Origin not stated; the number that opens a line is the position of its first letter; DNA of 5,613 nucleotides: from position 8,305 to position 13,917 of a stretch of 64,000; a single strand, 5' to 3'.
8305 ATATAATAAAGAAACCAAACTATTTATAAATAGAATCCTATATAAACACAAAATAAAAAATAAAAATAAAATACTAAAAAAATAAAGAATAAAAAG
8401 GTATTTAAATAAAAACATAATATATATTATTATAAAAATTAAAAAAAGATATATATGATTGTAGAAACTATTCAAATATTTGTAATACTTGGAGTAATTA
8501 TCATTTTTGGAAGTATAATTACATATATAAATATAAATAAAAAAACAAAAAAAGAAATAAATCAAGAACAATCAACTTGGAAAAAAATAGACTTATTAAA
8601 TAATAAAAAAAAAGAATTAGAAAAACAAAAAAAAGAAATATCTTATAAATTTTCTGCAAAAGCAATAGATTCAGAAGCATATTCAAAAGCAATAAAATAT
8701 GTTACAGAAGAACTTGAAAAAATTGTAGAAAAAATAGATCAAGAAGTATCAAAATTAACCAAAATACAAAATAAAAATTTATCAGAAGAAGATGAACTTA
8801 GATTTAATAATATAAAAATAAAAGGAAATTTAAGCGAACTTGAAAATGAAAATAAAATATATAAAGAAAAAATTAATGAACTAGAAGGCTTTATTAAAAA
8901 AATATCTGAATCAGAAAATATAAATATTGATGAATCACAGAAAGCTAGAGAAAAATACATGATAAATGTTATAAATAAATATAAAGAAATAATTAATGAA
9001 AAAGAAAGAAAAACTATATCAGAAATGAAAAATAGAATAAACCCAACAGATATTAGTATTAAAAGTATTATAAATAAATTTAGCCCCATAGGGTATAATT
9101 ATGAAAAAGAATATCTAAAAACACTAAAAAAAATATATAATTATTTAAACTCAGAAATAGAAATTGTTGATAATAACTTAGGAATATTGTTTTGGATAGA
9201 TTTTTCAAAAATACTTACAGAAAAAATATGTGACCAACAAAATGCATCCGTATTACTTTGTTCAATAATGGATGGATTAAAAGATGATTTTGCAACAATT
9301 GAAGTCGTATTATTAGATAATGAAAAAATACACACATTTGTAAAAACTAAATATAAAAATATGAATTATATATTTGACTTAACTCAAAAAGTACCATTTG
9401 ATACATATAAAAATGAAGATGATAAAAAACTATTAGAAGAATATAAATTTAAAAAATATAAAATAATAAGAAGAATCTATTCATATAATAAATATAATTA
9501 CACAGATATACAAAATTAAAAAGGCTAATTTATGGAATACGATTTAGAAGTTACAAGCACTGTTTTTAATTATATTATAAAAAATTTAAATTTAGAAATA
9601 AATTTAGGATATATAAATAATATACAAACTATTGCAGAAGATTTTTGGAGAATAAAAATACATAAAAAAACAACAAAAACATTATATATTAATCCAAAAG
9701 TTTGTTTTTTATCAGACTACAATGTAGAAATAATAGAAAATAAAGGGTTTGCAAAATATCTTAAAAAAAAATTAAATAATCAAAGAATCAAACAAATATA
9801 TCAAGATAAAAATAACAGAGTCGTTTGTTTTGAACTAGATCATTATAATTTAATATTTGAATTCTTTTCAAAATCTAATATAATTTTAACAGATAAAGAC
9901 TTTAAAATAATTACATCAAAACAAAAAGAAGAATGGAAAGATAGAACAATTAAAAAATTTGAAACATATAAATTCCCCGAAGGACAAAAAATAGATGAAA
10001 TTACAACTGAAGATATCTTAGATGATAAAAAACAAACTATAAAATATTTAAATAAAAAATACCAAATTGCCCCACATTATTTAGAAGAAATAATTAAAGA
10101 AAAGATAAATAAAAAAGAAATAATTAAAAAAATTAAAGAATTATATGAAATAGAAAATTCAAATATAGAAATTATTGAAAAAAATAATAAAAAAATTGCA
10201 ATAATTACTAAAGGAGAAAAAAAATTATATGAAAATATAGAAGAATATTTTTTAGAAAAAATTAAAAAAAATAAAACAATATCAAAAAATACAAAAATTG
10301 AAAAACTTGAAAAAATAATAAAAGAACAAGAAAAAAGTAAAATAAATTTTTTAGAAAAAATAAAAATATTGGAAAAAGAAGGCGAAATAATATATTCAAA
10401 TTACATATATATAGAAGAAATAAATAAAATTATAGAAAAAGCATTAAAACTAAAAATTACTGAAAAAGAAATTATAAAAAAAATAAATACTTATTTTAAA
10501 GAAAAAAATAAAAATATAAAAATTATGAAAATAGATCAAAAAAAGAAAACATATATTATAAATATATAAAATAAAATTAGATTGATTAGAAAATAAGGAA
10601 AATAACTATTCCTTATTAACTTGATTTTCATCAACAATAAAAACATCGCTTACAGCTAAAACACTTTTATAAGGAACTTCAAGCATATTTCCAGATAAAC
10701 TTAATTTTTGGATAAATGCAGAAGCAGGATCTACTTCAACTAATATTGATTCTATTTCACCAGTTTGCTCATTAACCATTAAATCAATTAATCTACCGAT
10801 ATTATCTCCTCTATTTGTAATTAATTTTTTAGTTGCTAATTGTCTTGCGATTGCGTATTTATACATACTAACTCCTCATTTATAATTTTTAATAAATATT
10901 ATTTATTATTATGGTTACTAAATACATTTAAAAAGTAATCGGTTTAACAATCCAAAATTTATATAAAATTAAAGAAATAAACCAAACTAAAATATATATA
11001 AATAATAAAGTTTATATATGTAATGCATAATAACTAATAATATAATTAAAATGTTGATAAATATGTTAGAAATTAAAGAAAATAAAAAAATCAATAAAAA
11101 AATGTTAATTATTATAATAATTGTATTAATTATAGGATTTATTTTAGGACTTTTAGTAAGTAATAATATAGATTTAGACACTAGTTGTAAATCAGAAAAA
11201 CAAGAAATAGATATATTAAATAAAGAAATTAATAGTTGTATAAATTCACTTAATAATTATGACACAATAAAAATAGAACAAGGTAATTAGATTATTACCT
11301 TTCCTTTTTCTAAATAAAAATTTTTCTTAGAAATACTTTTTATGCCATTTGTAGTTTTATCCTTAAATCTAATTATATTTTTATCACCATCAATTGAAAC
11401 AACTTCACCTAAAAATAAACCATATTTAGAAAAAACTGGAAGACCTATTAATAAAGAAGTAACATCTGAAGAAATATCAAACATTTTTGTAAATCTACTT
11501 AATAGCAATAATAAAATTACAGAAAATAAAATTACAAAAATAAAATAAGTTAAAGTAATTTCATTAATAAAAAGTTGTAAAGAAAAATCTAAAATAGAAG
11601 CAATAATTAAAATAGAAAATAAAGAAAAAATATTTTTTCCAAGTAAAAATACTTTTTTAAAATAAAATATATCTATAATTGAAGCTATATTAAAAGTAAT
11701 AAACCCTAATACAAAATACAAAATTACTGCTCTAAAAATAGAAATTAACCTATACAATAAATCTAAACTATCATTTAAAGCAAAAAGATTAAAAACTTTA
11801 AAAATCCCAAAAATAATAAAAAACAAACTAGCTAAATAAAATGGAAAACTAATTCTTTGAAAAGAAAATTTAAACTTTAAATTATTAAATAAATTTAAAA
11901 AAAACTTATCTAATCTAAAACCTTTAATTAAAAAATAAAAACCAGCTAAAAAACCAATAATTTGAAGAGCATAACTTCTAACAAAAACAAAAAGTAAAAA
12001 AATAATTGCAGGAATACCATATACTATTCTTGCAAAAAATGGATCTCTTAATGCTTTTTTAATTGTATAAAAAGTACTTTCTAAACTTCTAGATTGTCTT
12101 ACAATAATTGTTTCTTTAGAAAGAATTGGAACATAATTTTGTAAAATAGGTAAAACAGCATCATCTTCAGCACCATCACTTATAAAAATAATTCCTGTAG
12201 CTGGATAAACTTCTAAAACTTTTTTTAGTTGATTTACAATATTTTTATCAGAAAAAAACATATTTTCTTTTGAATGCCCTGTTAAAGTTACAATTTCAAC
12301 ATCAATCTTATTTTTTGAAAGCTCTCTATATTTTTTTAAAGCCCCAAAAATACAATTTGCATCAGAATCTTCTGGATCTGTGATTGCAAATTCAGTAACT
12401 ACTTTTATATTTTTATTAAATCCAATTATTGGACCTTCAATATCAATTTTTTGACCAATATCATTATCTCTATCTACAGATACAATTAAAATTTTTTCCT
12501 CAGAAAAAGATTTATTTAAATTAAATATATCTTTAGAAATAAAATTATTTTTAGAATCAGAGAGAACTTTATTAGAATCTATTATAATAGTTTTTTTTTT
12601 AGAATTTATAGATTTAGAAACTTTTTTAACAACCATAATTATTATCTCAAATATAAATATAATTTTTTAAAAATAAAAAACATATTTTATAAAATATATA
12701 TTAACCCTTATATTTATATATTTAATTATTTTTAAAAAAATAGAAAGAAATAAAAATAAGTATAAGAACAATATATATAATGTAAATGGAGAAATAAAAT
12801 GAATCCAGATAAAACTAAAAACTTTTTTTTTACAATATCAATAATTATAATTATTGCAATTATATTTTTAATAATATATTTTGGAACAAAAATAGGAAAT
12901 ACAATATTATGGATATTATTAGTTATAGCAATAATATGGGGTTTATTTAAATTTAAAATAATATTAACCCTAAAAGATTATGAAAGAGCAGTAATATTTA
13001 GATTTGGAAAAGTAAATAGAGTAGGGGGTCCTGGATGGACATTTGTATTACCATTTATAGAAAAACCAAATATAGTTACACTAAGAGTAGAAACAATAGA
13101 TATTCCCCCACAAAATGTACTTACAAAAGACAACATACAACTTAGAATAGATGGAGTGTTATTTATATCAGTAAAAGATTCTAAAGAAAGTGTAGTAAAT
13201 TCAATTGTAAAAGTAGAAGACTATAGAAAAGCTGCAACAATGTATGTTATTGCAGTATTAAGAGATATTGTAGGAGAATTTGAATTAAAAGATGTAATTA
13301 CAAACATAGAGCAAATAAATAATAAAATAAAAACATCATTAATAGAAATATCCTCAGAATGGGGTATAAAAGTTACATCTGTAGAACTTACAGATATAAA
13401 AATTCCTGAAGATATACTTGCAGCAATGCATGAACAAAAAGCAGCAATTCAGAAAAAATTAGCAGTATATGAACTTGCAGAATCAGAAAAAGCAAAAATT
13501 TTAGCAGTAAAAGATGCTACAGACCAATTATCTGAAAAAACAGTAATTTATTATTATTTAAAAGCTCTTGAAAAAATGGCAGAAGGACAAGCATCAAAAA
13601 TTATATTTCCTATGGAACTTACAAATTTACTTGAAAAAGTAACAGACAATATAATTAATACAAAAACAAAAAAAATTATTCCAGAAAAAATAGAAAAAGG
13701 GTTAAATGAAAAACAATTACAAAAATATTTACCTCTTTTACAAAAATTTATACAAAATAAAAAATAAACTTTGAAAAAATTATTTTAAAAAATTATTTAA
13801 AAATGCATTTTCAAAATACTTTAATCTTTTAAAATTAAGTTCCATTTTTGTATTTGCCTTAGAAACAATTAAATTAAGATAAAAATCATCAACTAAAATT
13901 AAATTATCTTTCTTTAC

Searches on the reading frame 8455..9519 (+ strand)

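Call 14: search_protein_families(library=pfam, proteins=[window:8455-9519:+], max_evalue=0.001)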
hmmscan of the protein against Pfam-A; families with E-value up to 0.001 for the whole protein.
window:8455-9519:+ (354 aa): 0 families

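Call 26: search_protein_families(library=pfam, proteins=[window:8455-9519:+], max_evalue=0.01)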
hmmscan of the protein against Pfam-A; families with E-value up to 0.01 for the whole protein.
window:8455-9519:+ (354 aa): 3 families
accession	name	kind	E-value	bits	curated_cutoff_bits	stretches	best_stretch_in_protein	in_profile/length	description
PF03623.18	Focal_AT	-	0.0013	19.1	23.3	0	70-109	31-70/133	Focal adhesion targeting region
PF00789.26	UBX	-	0.005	17.5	21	1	290-332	30-73/82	UBX domain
PF10548.14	P22_AR_C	-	0.0058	17.1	22.4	0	202-233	36-67/73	P22AR C-terminal domain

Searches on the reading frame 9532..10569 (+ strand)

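Call 14: search_protein_families(library=pfam, proteins=[window:9532-10569:+], max_evalue=0.001)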
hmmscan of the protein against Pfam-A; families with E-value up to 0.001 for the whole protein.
window:9532-10569:+ (345 aa): 1 family
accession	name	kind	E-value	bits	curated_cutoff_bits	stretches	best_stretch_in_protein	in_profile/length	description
PF05833.16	NFACT_N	-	1.5e-12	47.5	31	1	11-336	4-364/456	NFACT N-terminal and middle domains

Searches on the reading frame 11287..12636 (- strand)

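Call 14: search_protein_families(library=pfam, proteins=[window:11287-12636:-], max_evalue=0.001)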
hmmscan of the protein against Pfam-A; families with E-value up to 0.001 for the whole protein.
window:11287-12636:- (449 aa): 1 family
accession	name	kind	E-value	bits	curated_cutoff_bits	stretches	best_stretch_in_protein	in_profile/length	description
PF04123.18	DUF373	-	1.9e-80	271.3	28.3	1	48-372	1-330/335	Domain of unknown function (DUF373)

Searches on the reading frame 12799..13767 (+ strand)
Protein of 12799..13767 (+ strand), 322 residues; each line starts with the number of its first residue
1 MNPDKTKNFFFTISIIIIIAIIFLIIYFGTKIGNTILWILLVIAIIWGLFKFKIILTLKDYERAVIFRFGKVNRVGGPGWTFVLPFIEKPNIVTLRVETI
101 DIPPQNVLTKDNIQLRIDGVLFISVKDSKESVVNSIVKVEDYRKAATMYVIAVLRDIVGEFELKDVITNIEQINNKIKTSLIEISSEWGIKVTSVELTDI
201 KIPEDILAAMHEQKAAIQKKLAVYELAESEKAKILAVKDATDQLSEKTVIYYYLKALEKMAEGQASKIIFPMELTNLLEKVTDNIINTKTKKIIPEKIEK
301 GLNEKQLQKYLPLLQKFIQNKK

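Call 14: search_protein_families(library=pfam, proteins=[window:12799-13767:+], max_evalue=0.001)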
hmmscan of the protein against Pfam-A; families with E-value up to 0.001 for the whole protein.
window:12799-13767:+ (322 aa): 1 family
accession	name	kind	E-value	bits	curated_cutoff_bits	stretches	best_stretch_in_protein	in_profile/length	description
PF01145.31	Band_7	-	5.8e-37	127.9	23.6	1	59-230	4-175/176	SPFH domain / Band 7 family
